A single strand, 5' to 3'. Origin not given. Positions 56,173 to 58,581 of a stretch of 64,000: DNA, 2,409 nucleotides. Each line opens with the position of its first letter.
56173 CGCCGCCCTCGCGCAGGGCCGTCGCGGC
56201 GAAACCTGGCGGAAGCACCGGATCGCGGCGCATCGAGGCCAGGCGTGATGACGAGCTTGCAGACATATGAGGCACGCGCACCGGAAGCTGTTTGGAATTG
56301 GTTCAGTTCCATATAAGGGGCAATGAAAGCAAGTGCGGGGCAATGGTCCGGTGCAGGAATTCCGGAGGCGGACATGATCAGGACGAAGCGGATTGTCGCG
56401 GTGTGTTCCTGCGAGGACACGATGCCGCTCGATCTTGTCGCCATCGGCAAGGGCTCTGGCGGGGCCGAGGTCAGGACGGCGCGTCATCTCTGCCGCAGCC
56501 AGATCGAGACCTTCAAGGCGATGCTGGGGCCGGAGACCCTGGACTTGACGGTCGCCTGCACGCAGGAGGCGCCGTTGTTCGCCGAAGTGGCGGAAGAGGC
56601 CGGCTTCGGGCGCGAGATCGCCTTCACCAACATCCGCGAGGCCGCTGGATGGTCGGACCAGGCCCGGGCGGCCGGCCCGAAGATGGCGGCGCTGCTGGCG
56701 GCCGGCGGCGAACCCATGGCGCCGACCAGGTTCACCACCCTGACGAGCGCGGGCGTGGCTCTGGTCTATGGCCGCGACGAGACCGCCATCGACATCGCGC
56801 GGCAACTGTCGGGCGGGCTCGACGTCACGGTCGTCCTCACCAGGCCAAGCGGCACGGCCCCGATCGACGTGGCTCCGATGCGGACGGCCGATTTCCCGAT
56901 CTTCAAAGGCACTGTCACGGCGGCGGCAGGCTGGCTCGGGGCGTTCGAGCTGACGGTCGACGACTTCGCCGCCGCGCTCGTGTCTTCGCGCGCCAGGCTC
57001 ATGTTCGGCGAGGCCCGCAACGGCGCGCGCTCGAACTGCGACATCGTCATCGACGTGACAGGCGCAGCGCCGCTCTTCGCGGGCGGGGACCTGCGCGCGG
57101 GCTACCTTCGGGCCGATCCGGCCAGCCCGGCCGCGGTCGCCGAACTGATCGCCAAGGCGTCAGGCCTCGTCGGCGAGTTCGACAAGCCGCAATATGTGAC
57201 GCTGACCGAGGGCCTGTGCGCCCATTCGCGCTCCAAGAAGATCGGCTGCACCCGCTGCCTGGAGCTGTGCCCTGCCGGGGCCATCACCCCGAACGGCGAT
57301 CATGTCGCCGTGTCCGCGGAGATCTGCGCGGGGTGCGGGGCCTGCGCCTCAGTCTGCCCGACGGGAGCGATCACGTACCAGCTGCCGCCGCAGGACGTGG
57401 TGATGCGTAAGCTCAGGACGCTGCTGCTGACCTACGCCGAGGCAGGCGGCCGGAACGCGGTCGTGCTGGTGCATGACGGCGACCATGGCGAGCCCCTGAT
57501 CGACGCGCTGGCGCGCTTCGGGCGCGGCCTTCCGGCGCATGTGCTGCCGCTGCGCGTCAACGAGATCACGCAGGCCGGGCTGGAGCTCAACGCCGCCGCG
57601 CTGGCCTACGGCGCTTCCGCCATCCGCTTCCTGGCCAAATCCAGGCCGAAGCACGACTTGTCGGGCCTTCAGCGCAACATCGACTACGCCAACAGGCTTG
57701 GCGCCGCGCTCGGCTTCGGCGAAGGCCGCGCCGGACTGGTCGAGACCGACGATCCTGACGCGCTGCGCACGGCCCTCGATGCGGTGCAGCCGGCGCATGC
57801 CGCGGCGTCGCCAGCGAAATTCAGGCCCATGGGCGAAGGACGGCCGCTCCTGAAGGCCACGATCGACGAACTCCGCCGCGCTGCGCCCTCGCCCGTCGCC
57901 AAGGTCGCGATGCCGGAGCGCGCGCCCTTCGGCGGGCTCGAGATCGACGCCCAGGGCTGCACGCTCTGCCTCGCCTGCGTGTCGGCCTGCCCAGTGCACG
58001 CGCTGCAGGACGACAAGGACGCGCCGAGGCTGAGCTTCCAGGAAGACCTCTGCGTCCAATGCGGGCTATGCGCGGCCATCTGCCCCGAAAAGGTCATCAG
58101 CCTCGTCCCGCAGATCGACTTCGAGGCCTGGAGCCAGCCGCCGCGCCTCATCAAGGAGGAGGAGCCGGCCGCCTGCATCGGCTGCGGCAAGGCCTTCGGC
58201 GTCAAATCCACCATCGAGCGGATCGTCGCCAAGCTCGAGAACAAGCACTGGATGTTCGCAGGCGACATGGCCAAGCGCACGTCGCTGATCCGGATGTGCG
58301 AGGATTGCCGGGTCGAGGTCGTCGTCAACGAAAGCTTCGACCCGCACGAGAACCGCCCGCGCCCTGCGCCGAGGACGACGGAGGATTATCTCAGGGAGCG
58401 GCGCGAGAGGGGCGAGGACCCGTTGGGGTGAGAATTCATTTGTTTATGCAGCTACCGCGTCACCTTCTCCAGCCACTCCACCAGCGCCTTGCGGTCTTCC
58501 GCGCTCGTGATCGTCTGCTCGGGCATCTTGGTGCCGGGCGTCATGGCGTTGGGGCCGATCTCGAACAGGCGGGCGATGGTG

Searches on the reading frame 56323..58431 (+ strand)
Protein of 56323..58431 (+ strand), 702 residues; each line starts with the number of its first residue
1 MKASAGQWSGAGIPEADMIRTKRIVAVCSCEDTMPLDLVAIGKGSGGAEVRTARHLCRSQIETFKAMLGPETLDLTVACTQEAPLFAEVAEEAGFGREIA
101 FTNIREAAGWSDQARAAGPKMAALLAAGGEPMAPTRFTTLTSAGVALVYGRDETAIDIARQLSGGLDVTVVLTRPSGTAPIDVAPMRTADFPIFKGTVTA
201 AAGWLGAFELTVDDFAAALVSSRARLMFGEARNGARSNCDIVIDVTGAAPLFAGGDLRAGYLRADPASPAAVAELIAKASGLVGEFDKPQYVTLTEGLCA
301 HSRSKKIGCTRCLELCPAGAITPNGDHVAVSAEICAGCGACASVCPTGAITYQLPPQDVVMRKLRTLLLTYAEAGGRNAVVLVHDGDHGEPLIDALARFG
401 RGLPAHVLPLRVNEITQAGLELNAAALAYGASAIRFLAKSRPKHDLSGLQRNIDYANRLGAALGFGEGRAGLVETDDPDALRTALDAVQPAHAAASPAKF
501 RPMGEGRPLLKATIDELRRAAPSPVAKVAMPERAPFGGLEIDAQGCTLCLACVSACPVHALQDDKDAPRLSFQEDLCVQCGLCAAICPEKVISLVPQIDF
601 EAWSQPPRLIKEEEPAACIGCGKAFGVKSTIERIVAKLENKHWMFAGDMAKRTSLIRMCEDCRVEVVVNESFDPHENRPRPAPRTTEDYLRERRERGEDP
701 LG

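Call 4: search_protein_families(library=pfam, proteins=[window:56323-58431:+], max_evalue=0.01)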
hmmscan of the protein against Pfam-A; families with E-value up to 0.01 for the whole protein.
window:56323-58431:+ (702 aa): 13 families
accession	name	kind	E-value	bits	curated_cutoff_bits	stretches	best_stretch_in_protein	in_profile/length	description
PF00037.32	Fer4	-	7.6e-21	73.5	21.1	3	330-351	3-24/24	4Fe-4S binding domain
PF12837.12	Fer4_6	-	2e-18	65.8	25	3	328-350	2-24/24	4Fe-4S binding domain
PF12838.12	Fer4_7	-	1e-16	61.5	27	4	307-349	3-52/52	4Fe-4S dicluster domain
PF13187.11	Fer4_9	-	1.1e-15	57.8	27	2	546-592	2-52/52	4Fe-4S dicluster domain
PF14697.11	Fer4_21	-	3.3e-14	53.2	35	2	305-351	7-58/59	4Fe-4S dicluster domain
PF13484.11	Fer4_16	-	1.5e-13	51.8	30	1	335-353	2-20/66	4Fe-4S double cluster binding domain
PF12797.12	Fer4_2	-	3.9e-13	48.8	24.5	2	327-347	2-22/22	4Fe-4S binding domain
PF25160.1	LdpA_Fe-S-bd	-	1.5e-12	47.5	27.6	2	309-352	5-45/49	LdpA Fe-S cluster-binding domain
PF13237.11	Fer4_10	-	5.7e-12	45.8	25.5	3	540-588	3-53/53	4Fe-4S dicluster domain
PF12798.12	Fer4_3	-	4.5e-06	27.5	27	0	546-560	1-15/15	4Fe-4S binding domain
PF13534.11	Fer4_17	-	7.3e-06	26.9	22.2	0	335-365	2-30/61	4Fe-4S dicluster domain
PF12800.12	Fer4_4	-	9.9e-06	25.9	24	0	333-348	2-17/17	4Fe-4S binding domain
PF13183.11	Fer4_8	-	1.5e-05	25.9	27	0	332-362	2-32/68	4Fe-4S dicluster domain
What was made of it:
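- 56374..58431 (+): Divergent 685-aa cytoplasmic polyferredoxin. It has two 2x[4Fe-4S] ferredoxin domains, a C-terminal CxxC...CxxC motif and an unassigned Cys-containing N-terminal region of about 280 aa. Pfam Fer4 families (call 4).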

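Call 5: search_protein_families(library=ncbifam, proteins=[window:56323-58431:+], max_evalue=0.01)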
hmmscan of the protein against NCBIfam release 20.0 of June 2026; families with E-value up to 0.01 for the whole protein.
window:56323-58431:+ (702 aa): 86 families (the best 25 are shown)
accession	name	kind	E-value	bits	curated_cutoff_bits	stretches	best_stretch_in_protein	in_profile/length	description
NF009053.0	PRK12387.1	subfamily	1.7e-16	60.5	204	2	539-668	33-164/180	formate hydrogenlyase complex iron-sulfur subunit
NF045790.1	OxalOxreddelta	equivalog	6.7e-15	55.1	230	2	542-601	258-315/316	oxalate oxidoreductase subunit delta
TIGR02700.1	flavo_MJ0208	hypoth_equivalog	7.9e-15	54.8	251.35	2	303-354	147-198/234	dihydromethanopterin reductase (acceptor)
NF058577.1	FdxA_fam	equivalog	1.3e-14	54.1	65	2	307-349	10-52/52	4Fe-4S ferredoxin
TIGR02179.1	PorD_KorD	subfamily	2.9e-14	52.9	60.05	2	302-351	23-73/78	2-oxoacid:acceptor oxidoreductase, delta subunit, pyruvate/2-ketoisovalerate family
NF006221.0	PRK08348.1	subfamily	2.9e-14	52.9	124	2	297-351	37-93/136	NADH-plastoquinone oxidoreductase subunit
TIGR01944.1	rnfB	subfamily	4.5e-14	52.4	68.7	2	304-359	113-169/190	RnfABCDGE type electron transport complex subunit B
NF045874.1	Vhu_polyferre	exception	1.3e-13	50.5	600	2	534-591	19-75/381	F420-non-reducing hydrogenase associated-polyferredoxin VhuB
NF040770.1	hetero_SS_HdrA2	exception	2.1e-13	49.3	1100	2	298-366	570-639/777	CoB-CoM heterodisulfide reductase HdrA2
NF042909.1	FMH_DH_FwdF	exception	3.6e-13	49.3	375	3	533-594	246-313/336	tungsten-dependent formylmethanofuran dehydrogenase subunit FwdF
NF040684.1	PorD_Arch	equivalog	4e-13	49.3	120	2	303-352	31-81/85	pyruvate synthase subunit PorD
NF038196.1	ferrodoxin_EFR1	subfamily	9.8e-13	48.7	75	1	304-353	184-232/242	EFR1 family ferrodoxin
NF040864.1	HgcB_ferredoxin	equivalog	1.4e-12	47.2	99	3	302-352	12-63/93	mercury methylation ferredoxin HgcB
NF007202.0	PRK09623.1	equivalog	1.8e-12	47.5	166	2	303-352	50-100/105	3-methyl-2-oxobutanoate dehydrogenase subunit delta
NF048010.1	SfplDhtActHpsHDes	equivalog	1.5e-11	43.7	430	2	308-352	62-107/298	(2S)-3-sulfopropanediol dehydratase activating enzyme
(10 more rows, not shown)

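Call 60: search_solved_structures(query=window:56374-58431:+, max_evalue=0.01)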
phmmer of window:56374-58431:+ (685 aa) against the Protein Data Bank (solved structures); distinct sequences matched with E-value up to 0.01: 74 (the best 60 are shown).
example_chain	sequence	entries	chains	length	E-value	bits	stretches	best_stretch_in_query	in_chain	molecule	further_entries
9sw6_H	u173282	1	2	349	2.3e-13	52.7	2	519-578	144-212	Tungsten formylmethanofuran dehydrogenase, subunit F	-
5t5i_F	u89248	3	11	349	3.4e-13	52.2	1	513-578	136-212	Tungsten formylmethanofuran dehydrogenase subunit fwdF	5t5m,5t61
9sfi_T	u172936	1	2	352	5.1e-13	51.6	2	520-587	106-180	4Fe-4S ferredoxin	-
8rvu_a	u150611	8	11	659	1.1e-11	47.2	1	244-348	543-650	H(2):CoB-CoM heterodisulfide,ferredoxin reductase subunit A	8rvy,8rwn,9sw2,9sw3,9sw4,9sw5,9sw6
8rvv_A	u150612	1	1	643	1.8e-11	46.5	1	244-347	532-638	H(2):CoB-CoM heterodisulfide,ferredoxin reductase subunit A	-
9sw6_G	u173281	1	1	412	2.6e-10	42.7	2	527-604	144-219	Polyferredoxin protein MvhB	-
9sfi_O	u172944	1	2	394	2.9e-10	42.5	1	287-336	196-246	Ferredoxin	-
7z0s_F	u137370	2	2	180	1.6e-09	40.1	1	507-646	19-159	Formate hydrogenlyase subunit 6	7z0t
9sfi_A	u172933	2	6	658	2.2e-07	33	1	291-336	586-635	CoB--CoM heterodisulfide reductase iron-sulfur subunit A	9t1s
5c4i_B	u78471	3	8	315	7.4e-07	31.2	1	524-584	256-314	Oxalate oxidoreductase subunit delta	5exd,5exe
6fah_A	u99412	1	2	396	9.3e-07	30.9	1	287-336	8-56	Caffeyl-CoA reductase-Etf complex subunit CarE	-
1bqx_A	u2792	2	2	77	1.6e-06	30.1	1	291-336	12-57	PROTEIN (FERREDOXIN) | FERREDOXIN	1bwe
1bc6_A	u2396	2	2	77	5.7e-06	28.3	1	294-336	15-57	7-FE FERREDOXIN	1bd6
1h98_A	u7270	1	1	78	1.1e-05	27.4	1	294-341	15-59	FERREDOXIN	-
7np8_A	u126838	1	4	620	2e-05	26.5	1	287-332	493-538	Coenzyme F420-dependent sulfite reductase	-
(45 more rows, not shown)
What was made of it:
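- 56374..58431 (+): PDB similarity is limited to the ferredoxin domains (call 60).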

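Call 95: search_dna_similar(query=window:56374-58431:+, collection=plasmids, mode=protein, max_rows=30, max_evalue=1e-20, rows=spread)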
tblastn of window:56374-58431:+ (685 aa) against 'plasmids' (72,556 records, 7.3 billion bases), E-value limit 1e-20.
Records with a match: 84; places in all: 84; records where one place covers at least 80% of the query: 82.
Best place of each record, by identity: <60% 84.
By first word of the organism name: Pseudosulfitobacter 47; Sulfitobacter 14; Sinorhizobium 5; Bradyrhizobium 3; Sagittula 3; Ralstonia 3; Alloyangia 2; Methylobacterium 1; Microvirga 1; Salipiger 1; and 4 more.
By predicted mobility (MOB-suite, as given by PLSDB): non-mobilizable 81; conjugative 2; mobilizable 1.
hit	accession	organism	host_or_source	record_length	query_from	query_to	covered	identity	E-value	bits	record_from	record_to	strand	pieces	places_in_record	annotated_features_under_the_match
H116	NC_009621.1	Sinorhizobium medicae WSM419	-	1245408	6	676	98%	56.2%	0e+0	658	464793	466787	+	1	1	record has no annotation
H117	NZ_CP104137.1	Sinorhizobium sp. C101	Phaseolus vulgaris,cell ...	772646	6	676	98%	55.9%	0e+0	649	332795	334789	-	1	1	4Fe-4S binding protein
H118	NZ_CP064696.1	Bradyrhizobium sp. 184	Acmispon strigosus,cell culture,root ...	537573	6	674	98%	53.5%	0e+0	634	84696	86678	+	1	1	4Fe-4S binding protein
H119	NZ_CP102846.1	Microvirga terrae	soil,soil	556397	1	659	96%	51.4%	0e+0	624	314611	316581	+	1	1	4Fe-4S binding protein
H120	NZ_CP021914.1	Sagittula sp. P11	cell culture,sulfidic waters (60 m) ...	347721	10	679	98%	41.5%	8e-127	422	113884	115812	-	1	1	4Fe-4S binding protein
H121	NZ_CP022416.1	Pseudosulfitobacter pseudonitzschiae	Skeletonema marinoi strain RO5AC,Cell ...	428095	6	679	98%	41.2%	7e-129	428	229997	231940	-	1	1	4Fe-4S binding protein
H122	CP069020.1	Pseudosulfitobacter pseudonitzschiae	Skeletonema menzelii,The surface ...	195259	6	679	98%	40.9%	4e-123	411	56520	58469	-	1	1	4Fe-4S binding protein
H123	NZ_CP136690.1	Sulfitobacter sp. LC.270.F.C4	Macrocystis pyrifera gametophyte,Whole ...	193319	6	679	98%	40.9%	6e-130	431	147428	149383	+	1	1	4Fe-4S binding protein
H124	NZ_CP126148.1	Sagittula sp. MA-2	Cell culture,Coastal seawater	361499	6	679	98%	40.9%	1e-125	418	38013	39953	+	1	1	4Fe-4S binding protein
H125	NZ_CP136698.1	Sulfitobacter dubius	Macrocystis pyrifera gametophyte,Whole ...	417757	6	679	98%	40.7%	1e-125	418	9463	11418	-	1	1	4Fe-4S binding protein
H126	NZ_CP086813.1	Pseudosulfitobacter pseudonitzschiae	Trieres chinensis,The surface seawater ...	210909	6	679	98%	40.7%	2e-128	427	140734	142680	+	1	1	4Fe-4S binding protein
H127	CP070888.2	Pseudosulfitobacter pseudonitzschiae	Skeletonema costatum,The surface ...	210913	6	679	98%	40.7%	2e-128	427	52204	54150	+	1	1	4Fe-4S binding protein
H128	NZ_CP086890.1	Pseudosulfitobacter pseudonitzschiae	Skeletonema costatum,The surface ...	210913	6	679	98%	40.7%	2e-128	427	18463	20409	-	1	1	4Fe-4S binding protein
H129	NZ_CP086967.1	Pseudosulfitobacter pseudonitzschiae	Skeletonema costatum,The surface ...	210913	6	679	98%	40.7%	2e-128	427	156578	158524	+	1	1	4Fe-4S binding protein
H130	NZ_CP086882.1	Pseudosulfitobacter pseudonitzschiae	Skeletonema costatum,The surface ...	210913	6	679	98%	40.7%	2e-128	427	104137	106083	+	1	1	4Fe-4S binding protein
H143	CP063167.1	Variovorax paradoxus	-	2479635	57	647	86%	34.8%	3e-75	271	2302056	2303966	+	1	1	4Fe-4S binding protein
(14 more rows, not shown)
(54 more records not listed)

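Call 96: get_annotated_region(hit=H143, flank=11000)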
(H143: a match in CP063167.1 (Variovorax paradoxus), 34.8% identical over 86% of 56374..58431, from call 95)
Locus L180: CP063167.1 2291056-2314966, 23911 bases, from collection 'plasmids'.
description: Variovorax paradoxus strain VAI-C plasmid unnamed, complete sequence
organism: Variovorax paradoxus (NCBI taxid 34073)
taxonomy: Bacteria; Pseudomonadota; Betaproteobacteria; Burkholderiales; Comamonadaceae; Variovorax; Variovorax paradoxus
host: -; source: -; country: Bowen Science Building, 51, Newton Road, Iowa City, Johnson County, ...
typing (MOB-suite, as given by PLSDB): non-mobilizable
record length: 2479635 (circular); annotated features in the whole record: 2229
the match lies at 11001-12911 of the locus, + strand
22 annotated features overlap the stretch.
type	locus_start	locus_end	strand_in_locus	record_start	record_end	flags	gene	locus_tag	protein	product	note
CDS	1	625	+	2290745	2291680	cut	-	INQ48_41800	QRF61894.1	N-carbamoyl-D-amino-acid hydrolase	-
CDS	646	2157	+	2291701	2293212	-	hydA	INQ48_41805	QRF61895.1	dihydropyrimidinase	-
CDS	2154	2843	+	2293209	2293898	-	-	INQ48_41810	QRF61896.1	aspartate/glutamate racemase family protein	-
CDS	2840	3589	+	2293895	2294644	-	-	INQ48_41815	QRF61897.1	aspartate/glutamate racemase family protein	-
CDS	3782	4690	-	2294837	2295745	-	-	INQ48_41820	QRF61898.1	formate dehydrogenase accessory sulfurtransferase FdhD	-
CDS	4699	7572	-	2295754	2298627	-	fdhF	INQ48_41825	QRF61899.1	formate dehydrogenase subunit alpha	-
CDS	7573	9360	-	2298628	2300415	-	-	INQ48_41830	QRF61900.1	NAD(P)H-dependent oxidoreductase subunit E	-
CDS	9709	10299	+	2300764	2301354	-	-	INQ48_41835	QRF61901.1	DUF3305 domain-containing protein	-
CDS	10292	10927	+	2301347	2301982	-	-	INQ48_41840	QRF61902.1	DUF3306 domain-containing protein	-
CDS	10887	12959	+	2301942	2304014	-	-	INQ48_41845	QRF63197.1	4Fe-4S binding protein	-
CDS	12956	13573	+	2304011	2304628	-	-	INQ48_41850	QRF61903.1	molecular chaperone TorD family protein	-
CDS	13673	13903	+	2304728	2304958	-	-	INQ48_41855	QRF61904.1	formate dehydrogenase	-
CDS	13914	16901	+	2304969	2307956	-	-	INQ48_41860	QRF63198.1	formate dehydrogenase subunit alpha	-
CDS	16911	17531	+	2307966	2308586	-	-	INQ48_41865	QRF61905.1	4Fe-4S dicluster domain-containing protein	-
CDS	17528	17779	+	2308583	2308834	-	-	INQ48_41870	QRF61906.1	hypothetical protein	-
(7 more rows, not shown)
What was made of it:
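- In Variovorax the polyferredoxin overlaps both DUF3306 and TorD (call 96). In Variovorax its gene sits between DUF3306 and the chaperone gene, upstream of the structural genes (call 96).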
